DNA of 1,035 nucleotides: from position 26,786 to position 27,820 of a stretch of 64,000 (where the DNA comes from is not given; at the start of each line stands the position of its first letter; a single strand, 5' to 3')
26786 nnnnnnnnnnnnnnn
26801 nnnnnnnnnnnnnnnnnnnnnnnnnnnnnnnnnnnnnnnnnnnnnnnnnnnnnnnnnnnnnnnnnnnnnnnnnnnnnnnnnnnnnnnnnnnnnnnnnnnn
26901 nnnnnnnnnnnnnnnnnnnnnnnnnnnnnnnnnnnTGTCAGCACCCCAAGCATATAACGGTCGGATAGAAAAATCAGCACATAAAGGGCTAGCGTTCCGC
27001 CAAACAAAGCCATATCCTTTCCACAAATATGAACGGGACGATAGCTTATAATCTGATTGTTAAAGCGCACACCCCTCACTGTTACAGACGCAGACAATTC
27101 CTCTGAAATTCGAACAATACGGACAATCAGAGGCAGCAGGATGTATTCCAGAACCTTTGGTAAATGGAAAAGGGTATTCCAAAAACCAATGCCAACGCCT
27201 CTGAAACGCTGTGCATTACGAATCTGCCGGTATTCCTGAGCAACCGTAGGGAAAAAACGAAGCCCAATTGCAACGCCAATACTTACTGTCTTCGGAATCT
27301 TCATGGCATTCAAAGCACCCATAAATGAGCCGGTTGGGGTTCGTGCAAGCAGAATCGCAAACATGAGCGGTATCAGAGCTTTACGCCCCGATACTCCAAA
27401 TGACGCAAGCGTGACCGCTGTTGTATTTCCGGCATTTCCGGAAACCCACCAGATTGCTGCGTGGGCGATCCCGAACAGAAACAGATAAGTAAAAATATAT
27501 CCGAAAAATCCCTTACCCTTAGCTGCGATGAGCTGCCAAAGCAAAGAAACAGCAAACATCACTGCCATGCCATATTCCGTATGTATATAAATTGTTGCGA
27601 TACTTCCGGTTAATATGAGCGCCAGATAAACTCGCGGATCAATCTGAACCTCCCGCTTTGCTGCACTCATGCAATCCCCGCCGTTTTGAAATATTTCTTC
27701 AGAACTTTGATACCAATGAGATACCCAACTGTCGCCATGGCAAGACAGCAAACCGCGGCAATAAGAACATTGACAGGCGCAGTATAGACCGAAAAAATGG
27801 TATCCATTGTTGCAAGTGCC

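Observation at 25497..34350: YbtA/YbtPQX-like gene order fused to an MptD-type ECF importer in one tightly coupled operon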

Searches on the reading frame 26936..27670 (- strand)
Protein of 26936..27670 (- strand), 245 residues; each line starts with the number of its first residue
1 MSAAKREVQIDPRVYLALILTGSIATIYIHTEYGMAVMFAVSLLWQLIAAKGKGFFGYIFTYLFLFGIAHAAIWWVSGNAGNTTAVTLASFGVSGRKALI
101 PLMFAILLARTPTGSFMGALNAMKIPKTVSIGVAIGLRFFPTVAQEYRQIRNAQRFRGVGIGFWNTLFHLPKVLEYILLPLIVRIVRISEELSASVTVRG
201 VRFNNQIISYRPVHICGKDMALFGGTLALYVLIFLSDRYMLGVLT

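Call 6: search_protein_families(library=pfam, proteins=[window:26936-27670:-], max_evalue=0.01)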
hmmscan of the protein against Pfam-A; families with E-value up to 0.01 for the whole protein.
window:26936-27670:- (245 aa): 1 family
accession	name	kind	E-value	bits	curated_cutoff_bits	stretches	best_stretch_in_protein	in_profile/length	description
PF02361.21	CbiQ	-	1.9e-13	51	25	1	15-200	13-207/216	Cobalt transport protein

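Call 7: search_protein_families(library=ncbifam, proteins=[window:26936-27670:-], max_evalue=0.01)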
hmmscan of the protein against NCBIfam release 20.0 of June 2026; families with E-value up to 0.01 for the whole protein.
window:26936-27670:- (245 aa): 1 family
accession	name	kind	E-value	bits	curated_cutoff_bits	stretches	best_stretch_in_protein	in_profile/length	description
TIGR02454.1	ECF_T_CbiQ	equivalog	6.6e-05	22.8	111.8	1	10-170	1-175/200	cobalt ECF transporter T component CbiQ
